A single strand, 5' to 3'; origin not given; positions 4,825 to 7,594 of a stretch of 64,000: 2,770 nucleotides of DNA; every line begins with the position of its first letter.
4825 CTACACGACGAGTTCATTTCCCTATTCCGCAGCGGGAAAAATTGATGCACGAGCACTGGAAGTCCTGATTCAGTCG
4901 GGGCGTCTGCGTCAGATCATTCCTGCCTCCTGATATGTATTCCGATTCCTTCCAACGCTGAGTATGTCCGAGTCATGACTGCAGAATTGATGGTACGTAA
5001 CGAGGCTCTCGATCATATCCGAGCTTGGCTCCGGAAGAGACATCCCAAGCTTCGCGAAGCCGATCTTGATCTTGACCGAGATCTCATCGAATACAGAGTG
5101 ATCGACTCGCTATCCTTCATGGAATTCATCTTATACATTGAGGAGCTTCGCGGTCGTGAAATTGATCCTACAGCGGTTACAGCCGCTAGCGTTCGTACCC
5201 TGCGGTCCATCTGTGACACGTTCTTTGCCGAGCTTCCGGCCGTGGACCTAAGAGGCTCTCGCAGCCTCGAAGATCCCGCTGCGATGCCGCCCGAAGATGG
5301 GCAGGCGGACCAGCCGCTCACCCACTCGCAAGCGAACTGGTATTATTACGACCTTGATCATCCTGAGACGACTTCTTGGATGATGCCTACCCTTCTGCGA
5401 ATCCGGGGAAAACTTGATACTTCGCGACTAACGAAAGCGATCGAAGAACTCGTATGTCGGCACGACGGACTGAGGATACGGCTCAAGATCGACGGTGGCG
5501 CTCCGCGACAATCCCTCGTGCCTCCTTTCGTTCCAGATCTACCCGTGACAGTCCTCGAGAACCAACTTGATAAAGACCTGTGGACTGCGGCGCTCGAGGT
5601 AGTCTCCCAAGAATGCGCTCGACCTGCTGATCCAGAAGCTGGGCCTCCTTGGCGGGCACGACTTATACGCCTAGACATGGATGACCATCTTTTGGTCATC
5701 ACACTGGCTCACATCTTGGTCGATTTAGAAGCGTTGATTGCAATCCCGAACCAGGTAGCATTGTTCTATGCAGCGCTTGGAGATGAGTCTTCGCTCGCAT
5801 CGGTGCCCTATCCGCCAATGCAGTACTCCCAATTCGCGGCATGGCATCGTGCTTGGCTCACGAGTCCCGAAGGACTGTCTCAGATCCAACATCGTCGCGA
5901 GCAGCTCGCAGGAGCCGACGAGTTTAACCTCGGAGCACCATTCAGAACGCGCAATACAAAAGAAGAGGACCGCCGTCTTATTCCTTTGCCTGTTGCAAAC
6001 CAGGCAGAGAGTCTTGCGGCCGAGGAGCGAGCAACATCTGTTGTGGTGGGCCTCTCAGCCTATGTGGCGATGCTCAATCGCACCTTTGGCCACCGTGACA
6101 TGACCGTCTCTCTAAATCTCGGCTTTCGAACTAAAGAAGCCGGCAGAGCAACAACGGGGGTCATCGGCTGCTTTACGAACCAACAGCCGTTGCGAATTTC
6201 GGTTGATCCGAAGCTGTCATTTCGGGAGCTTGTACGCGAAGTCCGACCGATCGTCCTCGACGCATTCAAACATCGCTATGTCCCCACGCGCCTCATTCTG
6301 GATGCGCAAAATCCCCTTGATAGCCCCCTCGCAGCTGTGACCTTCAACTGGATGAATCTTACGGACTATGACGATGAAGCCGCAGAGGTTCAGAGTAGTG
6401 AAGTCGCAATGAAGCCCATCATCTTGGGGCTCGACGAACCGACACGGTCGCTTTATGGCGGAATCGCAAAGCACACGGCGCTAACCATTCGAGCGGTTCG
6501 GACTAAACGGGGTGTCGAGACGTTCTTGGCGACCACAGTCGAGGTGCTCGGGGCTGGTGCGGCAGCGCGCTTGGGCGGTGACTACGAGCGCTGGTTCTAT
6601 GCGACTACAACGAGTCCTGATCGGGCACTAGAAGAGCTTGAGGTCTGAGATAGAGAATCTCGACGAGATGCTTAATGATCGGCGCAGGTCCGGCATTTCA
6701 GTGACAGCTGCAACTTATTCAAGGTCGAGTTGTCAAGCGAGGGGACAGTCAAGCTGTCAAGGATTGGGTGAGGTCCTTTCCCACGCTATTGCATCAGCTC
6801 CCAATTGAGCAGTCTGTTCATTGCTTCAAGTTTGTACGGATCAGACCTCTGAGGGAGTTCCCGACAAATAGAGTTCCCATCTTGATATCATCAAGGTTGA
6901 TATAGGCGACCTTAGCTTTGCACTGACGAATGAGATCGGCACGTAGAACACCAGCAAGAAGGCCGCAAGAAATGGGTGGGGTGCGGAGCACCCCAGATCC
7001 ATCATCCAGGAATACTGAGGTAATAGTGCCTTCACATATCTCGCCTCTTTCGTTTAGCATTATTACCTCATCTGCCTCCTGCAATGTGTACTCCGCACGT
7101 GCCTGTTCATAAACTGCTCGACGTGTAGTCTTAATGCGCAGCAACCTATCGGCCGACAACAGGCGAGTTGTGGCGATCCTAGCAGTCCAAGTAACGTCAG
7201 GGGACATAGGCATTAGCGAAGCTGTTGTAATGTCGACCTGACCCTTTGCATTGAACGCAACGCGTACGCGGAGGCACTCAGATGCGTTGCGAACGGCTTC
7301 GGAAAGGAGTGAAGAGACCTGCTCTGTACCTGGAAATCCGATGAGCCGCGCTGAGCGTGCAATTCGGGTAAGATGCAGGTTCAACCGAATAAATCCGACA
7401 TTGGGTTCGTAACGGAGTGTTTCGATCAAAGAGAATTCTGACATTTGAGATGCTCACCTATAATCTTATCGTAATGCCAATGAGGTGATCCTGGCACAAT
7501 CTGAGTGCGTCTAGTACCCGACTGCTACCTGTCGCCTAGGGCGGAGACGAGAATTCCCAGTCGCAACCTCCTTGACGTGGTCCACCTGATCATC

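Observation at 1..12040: Biosynthetic cluster coupling an aaRS-like amino-acid:carrier-protein ligase to a PCP-condensation protein, an adenylating enzyme, pABA synthesis, sulfation and export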

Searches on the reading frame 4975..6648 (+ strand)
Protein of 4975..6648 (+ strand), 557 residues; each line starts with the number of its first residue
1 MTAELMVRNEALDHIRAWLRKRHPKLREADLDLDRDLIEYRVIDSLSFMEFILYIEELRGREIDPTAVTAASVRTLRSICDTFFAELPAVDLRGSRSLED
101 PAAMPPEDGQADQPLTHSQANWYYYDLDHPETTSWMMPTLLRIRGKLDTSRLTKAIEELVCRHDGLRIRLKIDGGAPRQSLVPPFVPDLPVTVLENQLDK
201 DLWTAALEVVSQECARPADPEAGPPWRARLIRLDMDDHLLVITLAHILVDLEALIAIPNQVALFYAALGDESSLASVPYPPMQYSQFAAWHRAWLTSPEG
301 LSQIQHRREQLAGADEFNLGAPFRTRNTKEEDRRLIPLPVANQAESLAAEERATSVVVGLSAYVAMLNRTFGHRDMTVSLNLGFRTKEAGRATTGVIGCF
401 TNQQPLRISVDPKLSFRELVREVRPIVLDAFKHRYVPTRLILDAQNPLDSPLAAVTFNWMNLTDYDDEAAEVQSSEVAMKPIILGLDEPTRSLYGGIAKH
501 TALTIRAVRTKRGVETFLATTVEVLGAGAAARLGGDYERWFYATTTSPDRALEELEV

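Call 8: search_protein_families(library=pfam, proteins=[window:4975-6648:+], max_evalue=0.01)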
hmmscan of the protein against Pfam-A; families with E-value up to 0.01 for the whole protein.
window:4975-6648:+ (557 aa): 2 families
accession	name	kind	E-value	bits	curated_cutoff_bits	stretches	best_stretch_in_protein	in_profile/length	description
PF00668.25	Condensation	-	6.2e-45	154.2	30.6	1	110-479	2-376/456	Condensation domain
PF00550.31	PP-binding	-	7.8e-05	23.3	20.8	1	28-81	15-65/67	Phosphopantetheine attachment site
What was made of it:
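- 5302..6648 (+): NRPS-type condensation domain fused to the carrier. Active-site motif AHILVDL: second His and Asp kept; first His and Gly lost. Condensation, E 6e-45 (call 8).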

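Call 9: search_protein_families(library=ncbifam, proteins=[window:4975-6648:+], max_evalue=0.01)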
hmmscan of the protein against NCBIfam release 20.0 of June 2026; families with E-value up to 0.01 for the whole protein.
window:4975-6648:+ (557 aa): 4 families
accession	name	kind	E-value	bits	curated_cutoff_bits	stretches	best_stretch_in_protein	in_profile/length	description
NF004282.0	PRK05691.1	subfamily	5.9e-42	142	4090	1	107-459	670-1024/4334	non-ribosomal peptide synthase/polyketide synthase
NF047350.1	aureusi_NRPS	equivalog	3e-07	27.7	2500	1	104-440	986-1304/2373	aureusimine non-ribosomal peptide synthetase AusA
NF038078.1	NRPS_MxcG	equivalog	4.5e-07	27.5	2300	1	113-424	5-309/1442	myxochelin non-ribosomal peptide synthetase MxcG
NF007605.2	PRK10252.1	equivalog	1.3e-06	26.2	2400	1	133-432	24-321/1292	enterobactin non-ribosomal peptide synthetase EntF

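Call 12: find_encoding_contigs(protein=window:4975-6648:+, flank=10000, max_places=8)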
Protein window:4975-6648:+ (557 aa): 5 contigs read that carry it; 3 places shown.
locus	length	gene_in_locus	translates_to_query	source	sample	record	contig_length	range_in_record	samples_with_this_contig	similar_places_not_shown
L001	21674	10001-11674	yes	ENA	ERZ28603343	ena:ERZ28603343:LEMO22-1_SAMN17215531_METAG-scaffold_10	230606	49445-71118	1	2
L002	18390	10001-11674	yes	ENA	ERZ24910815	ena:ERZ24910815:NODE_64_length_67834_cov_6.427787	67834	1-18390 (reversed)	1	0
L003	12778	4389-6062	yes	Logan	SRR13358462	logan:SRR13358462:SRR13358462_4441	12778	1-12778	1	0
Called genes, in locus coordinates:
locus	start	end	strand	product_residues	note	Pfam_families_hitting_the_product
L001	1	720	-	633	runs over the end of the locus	PF00009:GTP_EFTU, PF01926:MMR_HSR1 (faint), PF13671:AAA_33 (faint), PF22594:GTP-eEF1A_C, PF01583:APS_kinase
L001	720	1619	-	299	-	PF01507:PAPS_reduct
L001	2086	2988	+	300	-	PF11583:AurF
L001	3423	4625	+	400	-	PF01494:FAD_binding_3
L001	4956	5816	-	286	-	PF00587:tRNA-synt_2b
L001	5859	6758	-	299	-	PF00685:Sulfotransfer_1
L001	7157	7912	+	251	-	PF00459:Inositol_P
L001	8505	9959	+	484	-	PF00501:AMP-binding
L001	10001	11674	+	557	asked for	PF00668:Condensation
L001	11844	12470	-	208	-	PF01063:Aminotran_4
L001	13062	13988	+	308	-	PF00005:ABC_tran, PF13304:AAA_21 (weak)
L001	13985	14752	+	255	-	PF01061:ABC2_membrane, PF12698:ABC2_membrane_3 (weak)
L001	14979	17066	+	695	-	PF00117:GATase, PF07722:Peptidase_C26 (faint), PF04715:, PF00425:Chorismate_bind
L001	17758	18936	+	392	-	PF00291:PALP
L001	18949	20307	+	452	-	-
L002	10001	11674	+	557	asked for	PF00668:Condensation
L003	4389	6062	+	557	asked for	PF00668:Condensation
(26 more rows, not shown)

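Call 52: search_solved_structures(query=window:4975-6648:+, max_evalue=0.001, show_alignments=1)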
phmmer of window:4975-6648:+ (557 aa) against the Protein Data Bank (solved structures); distinct sequences matched with E-value up to 0.001: 39.
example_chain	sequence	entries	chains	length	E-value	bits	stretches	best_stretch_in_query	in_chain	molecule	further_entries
6oyf_A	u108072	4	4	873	2.1e-27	99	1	113-458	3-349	Txo1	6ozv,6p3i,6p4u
6p1j_A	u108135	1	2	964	3e-26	95.2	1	114-451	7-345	Txo2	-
5u89_A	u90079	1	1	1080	1.8e-21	79.4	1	110-461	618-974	Amino acid adenylation domain protein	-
8xjz_C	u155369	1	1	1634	3.5e-18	68.6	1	114-443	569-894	Peptide synthetase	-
4znm_A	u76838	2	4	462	6.9e-18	67.6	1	141-445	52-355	C-domain type II peptide synthetase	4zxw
2jgp_A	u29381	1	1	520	2.5e-17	65.8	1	104-463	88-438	TYROCIDINE SYNTHETASE 3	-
8z0q_C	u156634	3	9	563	2.9e-16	62.3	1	90-554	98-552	Special condensation domain in NRPS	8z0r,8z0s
9lcq_A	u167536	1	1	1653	2.1e-15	59.4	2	97-454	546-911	PvdL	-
9lcp_A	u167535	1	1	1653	2.9e-15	59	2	97-454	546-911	PvdL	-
9lco_A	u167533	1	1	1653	2.9e-15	59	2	97-454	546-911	PvdL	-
9up2_A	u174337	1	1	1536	1.1e-14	57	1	97-454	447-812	PvdL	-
8qnf_A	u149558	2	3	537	5.5e-14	54.7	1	96-460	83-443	Condensation domain TomBC from the Tomaymycin non-ribosomal peptide synthetase | Tomaymycin non-ribosomal peptide synthetase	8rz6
6m7l_B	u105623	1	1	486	1.1e-13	53.8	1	111-453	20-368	Putative non-ribosomal peptide synthetase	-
9rde_A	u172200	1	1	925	2.7e-12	49.2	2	123-477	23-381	Bacitracin synthase 3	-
8fx7_A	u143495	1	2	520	7e-12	47.8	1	107-448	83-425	PCP-C didomain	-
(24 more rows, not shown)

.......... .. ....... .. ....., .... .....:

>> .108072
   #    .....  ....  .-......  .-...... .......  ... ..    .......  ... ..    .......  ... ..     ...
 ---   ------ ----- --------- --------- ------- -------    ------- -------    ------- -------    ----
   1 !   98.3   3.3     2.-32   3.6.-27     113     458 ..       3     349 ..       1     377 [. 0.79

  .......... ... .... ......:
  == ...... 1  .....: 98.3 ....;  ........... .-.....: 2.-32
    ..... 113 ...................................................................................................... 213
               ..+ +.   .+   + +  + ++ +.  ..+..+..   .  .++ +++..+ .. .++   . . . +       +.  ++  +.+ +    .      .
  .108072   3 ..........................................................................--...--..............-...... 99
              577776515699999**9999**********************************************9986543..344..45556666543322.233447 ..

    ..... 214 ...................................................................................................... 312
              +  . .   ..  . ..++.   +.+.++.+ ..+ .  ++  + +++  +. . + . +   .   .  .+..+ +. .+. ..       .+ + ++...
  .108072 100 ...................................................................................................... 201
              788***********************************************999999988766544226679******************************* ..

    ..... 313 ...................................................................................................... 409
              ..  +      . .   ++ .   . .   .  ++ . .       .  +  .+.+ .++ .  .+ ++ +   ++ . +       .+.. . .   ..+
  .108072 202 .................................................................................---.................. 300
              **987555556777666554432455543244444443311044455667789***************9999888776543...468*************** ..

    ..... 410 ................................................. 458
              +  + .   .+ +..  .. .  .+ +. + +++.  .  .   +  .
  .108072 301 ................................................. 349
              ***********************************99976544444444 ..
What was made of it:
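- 5302..6648 (+): Best PDB matches are the Txo1/Txo2 C domains, with the motif aligned (call 52).
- Closest known: NRPS carrier-condensation units that release by amide formation with a free amine. Same: An LCL-like C domain, with the Txo1/Txo2 C domains as best match (call 52).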

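Call 93: find_homologous_proteins(query=window:4975-6648:+, max_evalue=1e-30)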
Query window:4975-6648:+ (557 aa): 7 proteins with E <= 1e-30 among 8000 candidates.
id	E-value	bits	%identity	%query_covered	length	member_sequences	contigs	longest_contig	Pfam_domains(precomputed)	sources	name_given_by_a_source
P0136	0.0e+0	1253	100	100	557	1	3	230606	PF00668.26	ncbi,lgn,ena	-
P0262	0.0e+0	1023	83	99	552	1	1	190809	PF00668.26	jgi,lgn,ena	-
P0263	1.7e-297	1005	82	100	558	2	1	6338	PF00668.26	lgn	-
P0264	8.6e-182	623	53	95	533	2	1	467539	PF00668.26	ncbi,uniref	ncbi:condensation domain-containing protein [Pseudovibrio denitrificans]|uniref:condensation domain-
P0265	5.5e-136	472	43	97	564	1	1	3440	PF00668.26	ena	-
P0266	9.4e-123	429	41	97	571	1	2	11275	PF00668.26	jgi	jgi:acyl carrier protein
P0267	8.9e-32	128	32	64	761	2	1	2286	PF00668.26,PF00550.32,PF00501.35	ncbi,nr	ncbi:MAG TPA: condensation domain-containing protein, partial [Longimicrobium sp.]|nr:condensation d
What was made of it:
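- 5302..6648 (+): Only six proteins of this fused type among 5.8 billion (call 93).
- Carrier-condensation proteins of this type are extremely rare: six among 5.8 billion (call 93).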

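Call 94: find_encoding_contigs(protein=P0262, flank=10000, max_places=1)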
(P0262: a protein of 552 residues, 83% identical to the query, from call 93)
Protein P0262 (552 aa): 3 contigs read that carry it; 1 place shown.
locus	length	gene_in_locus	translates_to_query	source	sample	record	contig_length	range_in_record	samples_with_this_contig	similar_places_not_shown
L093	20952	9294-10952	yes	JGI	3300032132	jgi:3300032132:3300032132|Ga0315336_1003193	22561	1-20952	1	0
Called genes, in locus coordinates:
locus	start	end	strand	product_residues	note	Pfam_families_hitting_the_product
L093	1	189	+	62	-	?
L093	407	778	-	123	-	-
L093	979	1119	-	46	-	-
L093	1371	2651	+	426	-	PF00202:Aminotran_3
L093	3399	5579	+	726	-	PF00117:GATase, PF07722:Peptidase_C26, PF04715:, PF00425:Chorismate_bind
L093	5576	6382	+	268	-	PF01063:Aminotran_4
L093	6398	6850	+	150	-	-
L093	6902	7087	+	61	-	-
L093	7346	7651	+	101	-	-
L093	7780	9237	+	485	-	PF00501:AMP-binding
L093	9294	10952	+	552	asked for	PF00668:Condensation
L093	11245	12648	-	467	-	PF01554:MatE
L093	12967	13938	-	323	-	PF13793:Pribosyltran_N, PF00156:Pribosyltran, PF14572:Pribosyl_synth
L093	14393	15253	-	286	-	PF00587:tRNA-synt_2b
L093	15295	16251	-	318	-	PF00685:Sulfotransfer_1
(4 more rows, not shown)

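Call 95: find_encoding_contigs(protein=P0266, flank=10000, max_places=2)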
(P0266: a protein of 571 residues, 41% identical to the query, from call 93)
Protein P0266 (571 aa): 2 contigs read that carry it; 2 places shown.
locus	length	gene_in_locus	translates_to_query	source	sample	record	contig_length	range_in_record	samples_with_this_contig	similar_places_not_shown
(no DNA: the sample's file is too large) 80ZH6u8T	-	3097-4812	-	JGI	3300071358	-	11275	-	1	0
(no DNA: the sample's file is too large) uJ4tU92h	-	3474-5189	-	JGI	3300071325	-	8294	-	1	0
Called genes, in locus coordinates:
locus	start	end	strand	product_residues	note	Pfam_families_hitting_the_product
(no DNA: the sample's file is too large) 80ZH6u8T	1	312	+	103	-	?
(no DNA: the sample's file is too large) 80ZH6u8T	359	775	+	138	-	PF02627:CMD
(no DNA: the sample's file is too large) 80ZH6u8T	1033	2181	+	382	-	PF04909:Amidohydro_2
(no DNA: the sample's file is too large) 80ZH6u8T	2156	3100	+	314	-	PF11583:AurF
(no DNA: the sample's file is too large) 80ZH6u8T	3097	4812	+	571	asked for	PF00668:Condensation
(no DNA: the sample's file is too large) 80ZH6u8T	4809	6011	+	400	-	PF00587:tRNA-synt_2b (weak)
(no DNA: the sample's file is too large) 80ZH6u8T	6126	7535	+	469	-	-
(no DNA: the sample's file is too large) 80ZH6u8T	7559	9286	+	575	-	PF13458:Peripla_BP_6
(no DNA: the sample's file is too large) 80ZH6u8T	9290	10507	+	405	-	PF07690:MFS_1, PF00083:Sugar_tr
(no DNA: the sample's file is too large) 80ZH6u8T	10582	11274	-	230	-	?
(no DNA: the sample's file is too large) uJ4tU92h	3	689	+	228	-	?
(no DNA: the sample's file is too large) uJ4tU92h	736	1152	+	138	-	PF02627:CMD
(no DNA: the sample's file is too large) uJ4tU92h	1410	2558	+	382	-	PF04909:Amidohydro_2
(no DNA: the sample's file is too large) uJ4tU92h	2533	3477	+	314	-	PF11583:AurF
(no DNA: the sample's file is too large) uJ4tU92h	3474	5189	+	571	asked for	PF00668:Condensation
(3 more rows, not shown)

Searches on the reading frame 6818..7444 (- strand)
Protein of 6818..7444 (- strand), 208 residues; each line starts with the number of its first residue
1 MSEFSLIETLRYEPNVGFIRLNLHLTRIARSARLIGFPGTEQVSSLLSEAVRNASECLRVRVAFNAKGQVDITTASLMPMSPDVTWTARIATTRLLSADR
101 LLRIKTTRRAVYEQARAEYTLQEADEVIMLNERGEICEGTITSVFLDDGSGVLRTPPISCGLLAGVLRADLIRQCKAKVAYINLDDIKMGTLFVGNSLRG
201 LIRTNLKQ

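Call 8: search_protein_families(library=pfam, proteins=[window:6818-7444:-], max_evalue=0.01)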
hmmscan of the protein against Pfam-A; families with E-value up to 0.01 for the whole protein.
window:6818-7444:- (208 aa): 1 family
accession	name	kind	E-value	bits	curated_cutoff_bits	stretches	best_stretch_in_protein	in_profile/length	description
PF01063.24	Aminotran_4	-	4e-31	109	28.5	1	6-203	2-219/223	Amino-transferase class IV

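Call 9: search_protein_families(library=ncbifam, proteins=[window:6818-7444:-], max_evalue=0.01)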
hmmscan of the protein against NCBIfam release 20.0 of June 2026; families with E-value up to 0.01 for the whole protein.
window:6818-7444:- (208 aa): 18 families
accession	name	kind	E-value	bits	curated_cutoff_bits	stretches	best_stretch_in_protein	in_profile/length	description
NF005731.0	PRK07546.1-5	equivalog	1.1e-93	312.7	189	1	1-206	5-210/212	hypothetical protein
NF005729.0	PRK07546.1-3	equivalog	2.8e-52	177.3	175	1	15-205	7-191/196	hypothetical protein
NF005728.0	PRK07546.1-2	equivalog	3.1e-49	167.7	357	1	3-206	19-223/226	hypothetical protein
NF005730.0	PRK07546.1-4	equivalog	8.9e-32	110.2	222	1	1-204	1-200/207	hypothetical protein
NF005727.0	PRK07546.1-1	equivalog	1.9e-28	99.4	223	1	5-206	4-207/210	hypothetical protein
TIGR03461.1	pabC_Proteo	equivalog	7e-08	32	176.85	1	115-192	148-224/262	aminodeoxychorismate lyase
NF006185.0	PRK08320.1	subfamily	1.2e-07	31.3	363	1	115-189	161-234/292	branched-chain amino acid aminotransferase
NF005146.0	PRK06606.1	equivalog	2.1e-07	30.2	279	1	115-194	170-248/307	branched-chain amino acid transaminase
NF004761.0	PRK06092.1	equivalog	9e-07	28.4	260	1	114-192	149-226/268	aminodeoxychorismate lyase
NF005800.0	PRK07650.1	equivalog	1.4e-06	27.8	308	1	115-179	155-218/290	aminodeoxychorismate lyase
TIGR01122.1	ilvE_I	equivalog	8.5e-06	25.1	245.55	1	115-194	162-240/298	branched-chain-amino-acid transaminase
NF009126.0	PRK12479.1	equivalog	3.6e-05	23.1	518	1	123-178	170-224/299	branched-chain-amino-acid transaminase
NF005209.0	PRK06680.1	subfamily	4.8e-05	22.4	320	1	118-177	162-220/286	D-amino-acid transaminase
NF005888.0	PRK07849.1-3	equivalog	6.7e-05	22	273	0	104-176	160-232/298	aminodeoxychorismate lyase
NF005886.0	PRK07849.1-1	equivalog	0.0001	21.7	253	1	122-192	177-246/291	aminodeoxychorismate lyase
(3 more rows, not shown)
